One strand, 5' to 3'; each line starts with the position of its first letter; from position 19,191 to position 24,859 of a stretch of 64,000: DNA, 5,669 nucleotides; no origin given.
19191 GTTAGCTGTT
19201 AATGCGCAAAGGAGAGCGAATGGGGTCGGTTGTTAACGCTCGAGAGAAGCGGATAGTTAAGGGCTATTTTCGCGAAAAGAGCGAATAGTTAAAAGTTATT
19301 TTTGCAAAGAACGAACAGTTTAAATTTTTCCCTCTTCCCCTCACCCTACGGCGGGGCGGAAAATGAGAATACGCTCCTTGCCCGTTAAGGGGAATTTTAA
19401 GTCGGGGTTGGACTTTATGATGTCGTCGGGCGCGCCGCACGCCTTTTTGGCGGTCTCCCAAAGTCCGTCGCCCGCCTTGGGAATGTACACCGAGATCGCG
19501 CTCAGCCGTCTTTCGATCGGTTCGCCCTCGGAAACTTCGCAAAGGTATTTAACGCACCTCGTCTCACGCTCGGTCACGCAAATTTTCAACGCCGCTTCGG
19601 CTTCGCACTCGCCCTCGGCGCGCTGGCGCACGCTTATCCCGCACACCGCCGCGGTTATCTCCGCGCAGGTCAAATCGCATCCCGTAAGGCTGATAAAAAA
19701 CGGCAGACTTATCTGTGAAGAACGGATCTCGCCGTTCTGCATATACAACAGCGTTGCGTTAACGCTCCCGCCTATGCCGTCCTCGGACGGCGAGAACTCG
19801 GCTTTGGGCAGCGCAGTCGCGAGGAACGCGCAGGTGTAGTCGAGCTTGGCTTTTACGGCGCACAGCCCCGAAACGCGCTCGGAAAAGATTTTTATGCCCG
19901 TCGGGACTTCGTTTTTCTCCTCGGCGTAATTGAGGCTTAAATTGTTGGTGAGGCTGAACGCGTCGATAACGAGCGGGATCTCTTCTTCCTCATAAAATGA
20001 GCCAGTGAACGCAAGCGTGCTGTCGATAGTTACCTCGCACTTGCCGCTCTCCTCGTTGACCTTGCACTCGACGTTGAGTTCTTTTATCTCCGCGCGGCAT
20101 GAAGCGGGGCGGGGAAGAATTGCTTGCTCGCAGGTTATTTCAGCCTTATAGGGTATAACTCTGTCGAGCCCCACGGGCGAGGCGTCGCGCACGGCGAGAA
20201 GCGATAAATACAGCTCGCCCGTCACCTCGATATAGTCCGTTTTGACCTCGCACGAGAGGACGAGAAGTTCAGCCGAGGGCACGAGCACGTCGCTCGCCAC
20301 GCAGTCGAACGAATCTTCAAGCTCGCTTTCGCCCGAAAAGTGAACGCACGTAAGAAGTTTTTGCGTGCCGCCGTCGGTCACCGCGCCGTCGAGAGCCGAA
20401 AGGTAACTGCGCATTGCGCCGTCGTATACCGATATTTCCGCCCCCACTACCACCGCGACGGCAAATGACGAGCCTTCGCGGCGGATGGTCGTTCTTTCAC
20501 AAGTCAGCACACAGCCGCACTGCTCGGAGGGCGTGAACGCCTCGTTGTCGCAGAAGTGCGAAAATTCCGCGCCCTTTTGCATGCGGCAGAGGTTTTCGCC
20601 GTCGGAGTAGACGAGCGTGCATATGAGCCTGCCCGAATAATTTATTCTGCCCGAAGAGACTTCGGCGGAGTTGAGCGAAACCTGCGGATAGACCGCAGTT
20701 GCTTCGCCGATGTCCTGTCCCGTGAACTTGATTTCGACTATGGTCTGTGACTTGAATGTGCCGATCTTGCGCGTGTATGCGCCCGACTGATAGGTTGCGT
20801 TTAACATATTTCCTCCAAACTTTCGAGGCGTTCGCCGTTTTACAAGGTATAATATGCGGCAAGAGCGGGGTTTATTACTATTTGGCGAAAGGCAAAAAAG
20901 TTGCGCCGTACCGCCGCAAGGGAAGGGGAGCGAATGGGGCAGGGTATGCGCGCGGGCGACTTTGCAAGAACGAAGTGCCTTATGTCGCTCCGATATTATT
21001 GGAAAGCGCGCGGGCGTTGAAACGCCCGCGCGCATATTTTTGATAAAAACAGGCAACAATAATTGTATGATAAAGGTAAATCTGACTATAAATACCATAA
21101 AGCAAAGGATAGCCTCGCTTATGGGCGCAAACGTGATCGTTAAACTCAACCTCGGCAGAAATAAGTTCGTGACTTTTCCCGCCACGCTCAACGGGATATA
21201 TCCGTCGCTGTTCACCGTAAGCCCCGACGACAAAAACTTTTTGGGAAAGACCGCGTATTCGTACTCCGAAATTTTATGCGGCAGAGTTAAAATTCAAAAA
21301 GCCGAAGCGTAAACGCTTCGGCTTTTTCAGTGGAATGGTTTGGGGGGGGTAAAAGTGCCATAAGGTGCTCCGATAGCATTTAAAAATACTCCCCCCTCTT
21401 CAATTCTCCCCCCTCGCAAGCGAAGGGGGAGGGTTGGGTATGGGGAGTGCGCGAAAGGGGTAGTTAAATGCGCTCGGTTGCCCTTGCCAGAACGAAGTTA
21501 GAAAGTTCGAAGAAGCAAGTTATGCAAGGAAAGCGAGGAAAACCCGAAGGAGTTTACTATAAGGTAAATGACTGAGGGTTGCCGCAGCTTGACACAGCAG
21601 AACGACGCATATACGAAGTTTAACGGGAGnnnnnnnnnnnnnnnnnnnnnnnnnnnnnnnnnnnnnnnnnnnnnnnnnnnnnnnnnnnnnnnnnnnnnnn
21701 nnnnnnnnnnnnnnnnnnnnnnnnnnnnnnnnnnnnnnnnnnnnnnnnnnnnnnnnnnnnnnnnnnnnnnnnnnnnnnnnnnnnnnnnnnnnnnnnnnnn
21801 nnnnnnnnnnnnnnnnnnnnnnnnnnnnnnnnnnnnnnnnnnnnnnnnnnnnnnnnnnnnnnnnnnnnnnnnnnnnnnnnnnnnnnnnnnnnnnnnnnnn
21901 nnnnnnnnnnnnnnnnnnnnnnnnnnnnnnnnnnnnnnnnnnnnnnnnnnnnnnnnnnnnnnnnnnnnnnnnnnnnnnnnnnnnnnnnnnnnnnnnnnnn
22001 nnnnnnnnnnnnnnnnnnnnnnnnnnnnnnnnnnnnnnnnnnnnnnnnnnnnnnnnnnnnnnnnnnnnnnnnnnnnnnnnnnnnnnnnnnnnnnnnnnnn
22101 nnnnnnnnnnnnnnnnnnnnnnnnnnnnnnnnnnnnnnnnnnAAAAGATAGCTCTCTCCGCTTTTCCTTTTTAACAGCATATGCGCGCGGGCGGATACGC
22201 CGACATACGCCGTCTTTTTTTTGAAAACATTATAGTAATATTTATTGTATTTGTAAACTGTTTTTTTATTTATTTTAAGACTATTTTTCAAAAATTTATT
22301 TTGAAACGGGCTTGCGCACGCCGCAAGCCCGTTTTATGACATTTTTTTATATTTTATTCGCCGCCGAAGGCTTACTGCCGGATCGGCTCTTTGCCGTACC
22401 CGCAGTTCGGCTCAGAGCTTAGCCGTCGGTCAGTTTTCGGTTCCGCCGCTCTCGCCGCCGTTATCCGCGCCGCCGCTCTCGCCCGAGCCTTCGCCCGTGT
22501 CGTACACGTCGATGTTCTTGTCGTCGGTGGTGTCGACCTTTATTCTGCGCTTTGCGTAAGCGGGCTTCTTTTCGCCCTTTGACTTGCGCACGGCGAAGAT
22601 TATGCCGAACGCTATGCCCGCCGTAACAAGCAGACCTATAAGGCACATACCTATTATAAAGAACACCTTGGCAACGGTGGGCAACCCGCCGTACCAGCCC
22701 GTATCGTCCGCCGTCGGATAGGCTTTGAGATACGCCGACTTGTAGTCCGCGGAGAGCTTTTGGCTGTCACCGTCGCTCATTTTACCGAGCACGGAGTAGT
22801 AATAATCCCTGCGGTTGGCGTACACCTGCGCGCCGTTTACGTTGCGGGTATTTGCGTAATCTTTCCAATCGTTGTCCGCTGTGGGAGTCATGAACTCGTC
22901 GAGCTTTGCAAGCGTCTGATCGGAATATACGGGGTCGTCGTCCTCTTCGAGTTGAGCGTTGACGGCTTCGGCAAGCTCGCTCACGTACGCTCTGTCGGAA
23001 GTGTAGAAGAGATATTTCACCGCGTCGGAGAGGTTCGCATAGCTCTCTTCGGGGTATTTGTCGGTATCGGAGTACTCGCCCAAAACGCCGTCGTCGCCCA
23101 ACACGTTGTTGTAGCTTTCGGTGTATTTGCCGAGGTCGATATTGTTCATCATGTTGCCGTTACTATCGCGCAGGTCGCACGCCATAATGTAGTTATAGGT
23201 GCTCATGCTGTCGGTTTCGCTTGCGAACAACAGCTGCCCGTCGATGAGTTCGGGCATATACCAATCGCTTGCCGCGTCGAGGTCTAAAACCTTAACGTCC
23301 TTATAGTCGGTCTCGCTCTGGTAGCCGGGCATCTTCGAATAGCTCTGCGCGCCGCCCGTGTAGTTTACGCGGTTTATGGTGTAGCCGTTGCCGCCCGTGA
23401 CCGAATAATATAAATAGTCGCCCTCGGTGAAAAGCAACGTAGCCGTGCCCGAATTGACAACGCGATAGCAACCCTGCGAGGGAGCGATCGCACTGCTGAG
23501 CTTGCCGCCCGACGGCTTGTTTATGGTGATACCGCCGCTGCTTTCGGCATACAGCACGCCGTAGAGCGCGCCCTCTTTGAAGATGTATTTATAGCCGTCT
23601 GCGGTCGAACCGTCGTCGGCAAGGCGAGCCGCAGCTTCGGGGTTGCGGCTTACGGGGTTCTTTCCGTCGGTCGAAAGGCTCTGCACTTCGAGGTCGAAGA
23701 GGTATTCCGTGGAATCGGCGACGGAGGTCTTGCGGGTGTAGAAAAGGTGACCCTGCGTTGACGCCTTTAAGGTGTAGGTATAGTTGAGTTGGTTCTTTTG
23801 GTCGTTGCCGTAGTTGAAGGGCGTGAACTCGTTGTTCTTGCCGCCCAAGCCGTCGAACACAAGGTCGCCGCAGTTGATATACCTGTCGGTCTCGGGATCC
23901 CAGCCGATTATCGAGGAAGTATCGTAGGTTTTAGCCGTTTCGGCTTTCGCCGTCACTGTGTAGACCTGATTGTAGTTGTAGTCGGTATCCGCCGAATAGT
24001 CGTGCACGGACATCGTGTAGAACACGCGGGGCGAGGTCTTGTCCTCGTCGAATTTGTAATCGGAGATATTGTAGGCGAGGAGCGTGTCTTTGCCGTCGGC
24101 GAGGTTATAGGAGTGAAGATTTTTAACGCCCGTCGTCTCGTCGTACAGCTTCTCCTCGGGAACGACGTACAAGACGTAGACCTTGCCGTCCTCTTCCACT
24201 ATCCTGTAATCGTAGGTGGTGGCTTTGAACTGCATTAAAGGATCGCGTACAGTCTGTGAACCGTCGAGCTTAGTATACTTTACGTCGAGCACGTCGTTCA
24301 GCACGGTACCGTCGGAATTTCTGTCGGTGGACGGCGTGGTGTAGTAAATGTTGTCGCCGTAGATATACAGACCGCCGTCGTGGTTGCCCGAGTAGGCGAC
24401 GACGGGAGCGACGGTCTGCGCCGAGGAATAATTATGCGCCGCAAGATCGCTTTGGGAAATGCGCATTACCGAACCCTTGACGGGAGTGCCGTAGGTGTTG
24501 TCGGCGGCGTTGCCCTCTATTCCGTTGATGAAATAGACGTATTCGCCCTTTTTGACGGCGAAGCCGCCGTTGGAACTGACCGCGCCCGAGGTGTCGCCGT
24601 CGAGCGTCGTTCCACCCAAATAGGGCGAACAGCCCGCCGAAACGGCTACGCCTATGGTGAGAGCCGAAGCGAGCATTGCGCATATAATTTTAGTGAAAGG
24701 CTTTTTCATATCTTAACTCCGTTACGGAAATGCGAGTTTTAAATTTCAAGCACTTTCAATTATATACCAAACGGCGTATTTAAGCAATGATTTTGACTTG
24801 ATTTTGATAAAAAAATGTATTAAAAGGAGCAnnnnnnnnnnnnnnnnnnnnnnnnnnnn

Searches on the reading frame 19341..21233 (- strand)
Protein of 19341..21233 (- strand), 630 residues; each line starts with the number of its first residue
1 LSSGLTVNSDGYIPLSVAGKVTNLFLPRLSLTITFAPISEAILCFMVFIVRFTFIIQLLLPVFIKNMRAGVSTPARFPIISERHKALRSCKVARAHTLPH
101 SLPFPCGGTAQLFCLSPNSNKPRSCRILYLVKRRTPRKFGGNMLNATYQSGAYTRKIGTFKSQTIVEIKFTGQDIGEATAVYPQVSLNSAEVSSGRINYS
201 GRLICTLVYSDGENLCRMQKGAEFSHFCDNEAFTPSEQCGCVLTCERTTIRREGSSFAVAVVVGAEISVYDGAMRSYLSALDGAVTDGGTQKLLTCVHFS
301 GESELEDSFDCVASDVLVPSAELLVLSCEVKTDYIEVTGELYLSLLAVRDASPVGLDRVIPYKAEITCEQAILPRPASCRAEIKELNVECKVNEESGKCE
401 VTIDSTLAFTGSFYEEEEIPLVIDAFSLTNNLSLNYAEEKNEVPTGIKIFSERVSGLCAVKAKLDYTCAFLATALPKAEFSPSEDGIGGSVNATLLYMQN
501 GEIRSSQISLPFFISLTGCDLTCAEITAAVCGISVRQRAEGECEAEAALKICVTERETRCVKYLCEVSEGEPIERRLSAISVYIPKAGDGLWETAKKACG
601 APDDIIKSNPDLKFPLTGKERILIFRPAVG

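Call 23: search_protein_families(library=pfam, proteins=[window:19341-21233:-])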
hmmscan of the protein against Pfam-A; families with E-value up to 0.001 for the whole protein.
window:19341-21233:- (630 aa): 1 family
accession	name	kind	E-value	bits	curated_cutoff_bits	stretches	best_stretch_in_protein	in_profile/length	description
PF12673.12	SipL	-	4.5e-09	36.8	23.6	0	175-247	2-72/78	SipL, SPOCS domain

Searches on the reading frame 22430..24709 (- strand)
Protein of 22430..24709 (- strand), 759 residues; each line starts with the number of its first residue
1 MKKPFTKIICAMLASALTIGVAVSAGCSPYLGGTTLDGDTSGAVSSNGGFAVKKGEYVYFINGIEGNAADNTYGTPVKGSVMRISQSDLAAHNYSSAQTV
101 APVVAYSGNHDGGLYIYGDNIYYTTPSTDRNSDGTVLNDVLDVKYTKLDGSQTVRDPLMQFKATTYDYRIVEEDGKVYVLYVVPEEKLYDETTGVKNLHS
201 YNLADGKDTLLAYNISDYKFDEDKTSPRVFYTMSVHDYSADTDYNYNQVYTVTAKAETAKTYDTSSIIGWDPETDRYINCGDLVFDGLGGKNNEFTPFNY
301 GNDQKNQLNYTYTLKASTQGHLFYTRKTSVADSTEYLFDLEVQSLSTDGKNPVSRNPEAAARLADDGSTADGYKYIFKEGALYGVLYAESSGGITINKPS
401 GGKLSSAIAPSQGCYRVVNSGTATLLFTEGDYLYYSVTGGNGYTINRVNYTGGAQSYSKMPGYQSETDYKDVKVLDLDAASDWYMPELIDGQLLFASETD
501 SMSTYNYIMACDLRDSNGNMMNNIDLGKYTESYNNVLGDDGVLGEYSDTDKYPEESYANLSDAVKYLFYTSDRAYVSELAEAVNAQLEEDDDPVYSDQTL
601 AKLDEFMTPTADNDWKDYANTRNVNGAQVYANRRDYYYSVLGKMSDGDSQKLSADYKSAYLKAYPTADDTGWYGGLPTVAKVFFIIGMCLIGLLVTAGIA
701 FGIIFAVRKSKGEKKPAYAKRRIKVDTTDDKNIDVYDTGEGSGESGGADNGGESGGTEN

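Call 24: search_protein_families(library=pfam, proteins=[window:22430-24709:-], max_evalue=0.01)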
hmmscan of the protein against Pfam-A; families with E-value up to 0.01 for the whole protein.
window:22430-24709:- (759 aa): 0 families

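Call 54: search_protein_families(library=ncbifam, proteins=[window:22430-24709:-], max_evalue=0.01)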
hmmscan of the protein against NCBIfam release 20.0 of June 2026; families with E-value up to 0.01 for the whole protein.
window:22430-24709:- (759 aa): 0 families

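Call 82: search_solved_structures(query=window:22430-24709:-, max_evalue=0.01)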
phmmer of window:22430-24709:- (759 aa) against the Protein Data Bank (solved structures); distinct sequences matched with E-value up to 0.01: 0.
